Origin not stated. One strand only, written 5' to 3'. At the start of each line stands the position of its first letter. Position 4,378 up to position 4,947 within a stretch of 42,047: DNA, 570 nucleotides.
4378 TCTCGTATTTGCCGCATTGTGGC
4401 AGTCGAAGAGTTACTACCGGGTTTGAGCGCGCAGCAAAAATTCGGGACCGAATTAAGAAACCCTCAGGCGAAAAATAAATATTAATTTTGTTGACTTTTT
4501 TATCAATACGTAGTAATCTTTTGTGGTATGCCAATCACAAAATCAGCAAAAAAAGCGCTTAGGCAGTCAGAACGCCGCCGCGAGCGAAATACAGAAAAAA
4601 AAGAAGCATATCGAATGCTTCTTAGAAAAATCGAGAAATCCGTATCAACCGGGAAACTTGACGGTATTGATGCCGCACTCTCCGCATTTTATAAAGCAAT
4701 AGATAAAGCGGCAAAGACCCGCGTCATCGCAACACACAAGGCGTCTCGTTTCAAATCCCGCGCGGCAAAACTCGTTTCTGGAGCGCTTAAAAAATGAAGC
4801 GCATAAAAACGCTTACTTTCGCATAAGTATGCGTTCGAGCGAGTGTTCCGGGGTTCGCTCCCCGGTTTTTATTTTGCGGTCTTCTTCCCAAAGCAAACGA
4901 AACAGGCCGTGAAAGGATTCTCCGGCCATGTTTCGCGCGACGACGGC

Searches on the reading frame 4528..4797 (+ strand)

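Call 57: search_protein_families(library=pfam, proteins=[window:4528-4797:+], max_evalue=0.001)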
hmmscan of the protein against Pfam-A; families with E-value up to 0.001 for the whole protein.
window:4528-4797:+ (89 aa): 1 family
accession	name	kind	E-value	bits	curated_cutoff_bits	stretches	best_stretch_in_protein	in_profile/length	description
PF01649.23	Ribosomal_S20p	-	4.7e-18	66.1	29.5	1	4-83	3-82/83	Ribosomal protein S20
